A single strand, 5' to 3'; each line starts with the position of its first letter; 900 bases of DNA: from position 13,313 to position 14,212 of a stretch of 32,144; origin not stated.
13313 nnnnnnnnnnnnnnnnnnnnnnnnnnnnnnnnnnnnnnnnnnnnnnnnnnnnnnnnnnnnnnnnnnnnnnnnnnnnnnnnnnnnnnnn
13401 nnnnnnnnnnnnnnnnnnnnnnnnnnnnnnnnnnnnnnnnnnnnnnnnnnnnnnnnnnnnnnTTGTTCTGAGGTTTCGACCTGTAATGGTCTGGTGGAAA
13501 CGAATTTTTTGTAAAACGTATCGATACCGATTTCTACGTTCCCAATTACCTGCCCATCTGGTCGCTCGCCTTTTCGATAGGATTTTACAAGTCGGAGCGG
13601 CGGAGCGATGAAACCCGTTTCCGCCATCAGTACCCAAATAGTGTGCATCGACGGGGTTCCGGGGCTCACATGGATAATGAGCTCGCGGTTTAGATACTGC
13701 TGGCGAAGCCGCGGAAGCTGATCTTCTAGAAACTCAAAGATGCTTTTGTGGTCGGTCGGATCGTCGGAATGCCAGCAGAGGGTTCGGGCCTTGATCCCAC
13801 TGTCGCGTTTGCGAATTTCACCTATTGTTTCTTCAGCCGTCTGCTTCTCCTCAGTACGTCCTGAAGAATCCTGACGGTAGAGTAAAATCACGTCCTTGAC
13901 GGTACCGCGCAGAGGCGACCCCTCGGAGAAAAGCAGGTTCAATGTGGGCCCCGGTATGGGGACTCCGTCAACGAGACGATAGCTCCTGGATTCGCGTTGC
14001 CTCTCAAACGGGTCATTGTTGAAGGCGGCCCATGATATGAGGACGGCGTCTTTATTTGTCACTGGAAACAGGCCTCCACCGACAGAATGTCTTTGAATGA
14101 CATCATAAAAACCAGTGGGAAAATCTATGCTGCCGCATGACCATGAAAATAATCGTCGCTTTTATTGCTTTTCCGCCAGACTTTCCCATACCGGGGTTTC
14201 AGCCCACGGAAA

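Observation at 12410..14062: RtcR-like CARF-domain sigma54 activator encoded inside the operon it probably controls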

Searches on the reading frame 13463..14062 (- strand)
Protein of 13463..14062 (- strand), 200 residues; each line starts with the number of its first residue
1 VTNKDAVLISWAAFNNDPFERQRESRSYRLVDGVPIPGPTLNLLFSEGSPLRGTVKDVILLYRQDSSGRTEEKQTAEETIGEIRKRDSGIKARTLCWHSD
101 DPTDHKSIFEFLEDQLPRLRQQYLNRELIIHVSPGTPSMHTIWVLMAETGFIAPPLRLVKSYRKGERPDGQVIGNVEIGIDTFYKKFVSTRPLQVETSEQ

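Call 32: predict_structure(alignment_id=A2)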
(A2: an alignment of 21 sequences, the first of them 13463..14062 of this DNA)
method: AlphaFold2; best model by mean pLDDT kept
length: 200 residues; sequences in the alignment: 21
mean_pLDDT: 86.8   pTM: 0.82
mean pLDDT of the five models: 86.8, 84.5, 84.2, 83.0, 82.6
residues with pLDDT >= 90: 123; 70-90: 51; 50-70: 18; < 50: 8
segments of 3 or more residues with pLDDT < 50: 196-200
pLDDT, mean of each block of 10 residues (from residue 1): 78 92 88 93 92 96 90 95 97 96 91 96 95 87 90 93 78 81 59 48
secondary structure, 60 per line:
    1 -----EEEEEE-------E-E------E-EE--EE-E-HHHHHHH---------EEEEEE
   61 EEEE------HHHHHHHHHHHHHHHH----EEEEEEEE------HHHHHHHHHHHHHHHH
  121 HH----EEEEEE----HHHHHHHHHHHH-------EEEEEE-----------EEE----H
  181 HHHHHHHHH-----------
elements in order: E6-11 H39-45 E55-64 H71-86 E91-98 H105-122 E127-132 H137-148 E156-161 E173-175 H180-189

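Call 34: fold_search(model_id=the predicted structure, library=pdb)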
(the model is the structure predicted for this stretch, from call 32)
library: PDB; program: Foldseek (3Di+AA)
matches with E <= 10: 969; with E <= 0.001: 13
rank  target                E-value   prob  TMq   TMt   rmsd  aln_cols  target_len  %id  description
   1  6tug_F                7.3e-07  1.00  0.62  0.32   4.8       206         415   16  Enterococcus italicus Csm6 bound to cyclic hexa-2'-fluoro-hexa-dAMP (released 2020-02-26)
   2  6tug_B                1.5e-06  1.00  0.61  0.32   4.8       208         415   15  Enterococcus italicus Csm6 bound to cyclic hexa-2'-fluoro-hexa-dAMP (released 2020-02-26)
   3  6tug_A                1.8e-06  1.00  0.61  0.32   4.8       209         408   16  Enterococcus italicus Csm6 bound to cyclic hexa-2'-fluoro-hexa-dAMP (released 2020-02-26)
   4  6tug_G                1.9e-06  1.00  0.62  0.33   4.7       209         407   15  Enterococcus italicus Csm6 bound to cyclic hexa-2'-fluoro-hexa-dAMP (released 2020-02-26)
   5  6tug_E                2.6e-06  1.00  0.63  0.33   5.0       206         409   16  Enterococcus italicus Csm6 bound to cyclic hexa-2'-fluoro-hexa-dAMP (released 2020-02-26)
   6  6tug_D                5.3e-06  1.00  0.61  0.32   4.8       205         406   16  Enterococcus italicus Csm6 bound to cyclic hexa-2'-fluoro-hexa-dAMP (released 2020-02-26)
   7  6tug_H                6.4e-06  1.00  0.62  0.32   4.8       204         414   16  Enterococcus italicus Csm6 bound to cyclic hexa-2'-fluoro-hexa-dAMP (released 2020-02-26)
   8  9w3w_A                1.0e-05  1.00  0.49  0.15   8.4       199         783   14  Structure of Csm6 from Actinomyces procaprae in complex with cyclic penta-adenylate (released 2026-03-04)
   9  8t66_A                4.6e-04  1.00  0.50  0.61   5.0       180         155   14  cA6 bound Cam1 (released 2024-01-10)
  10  8t66_B                5.2e-04  1.00  0.50  0.61   4.7       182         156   12  cA6 bound Cam1 (released 2024-01-10)
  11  8t65_A                6.7e-04  1.00  0.47  0.58   5.1       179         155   13  cA4 bound Cam1 (released 2024-01-10)
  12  7ygh_B                6.7e-04  1.00  0.46  0.49  11.4       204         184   13  Crystal Structure of the ring nuclease Sso2081 from Saccharolobus solfataricus in complex with cyclic-tetraadenylate ( (released 2023-02-15)
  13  8t64_D                9.8e-04  1.00  0.47  0.63   8.5       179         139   16  Apo Cam1(42-206) (released 2024-01-10)
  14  7ygl_B                1.3e-03  1.00  0.47  0.50  11.9       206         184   14  Crystal Structure of the ring nuclease Sso2081 from Saccharolobus solfataricus in complex with A4>p cleavage intermedi (released 2023-02-15)
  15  8t64_B                2.1e-03  1.00  0.44  0.64   6.4       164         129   16  Apo Cam1(42-206) (released 2024-01-10)
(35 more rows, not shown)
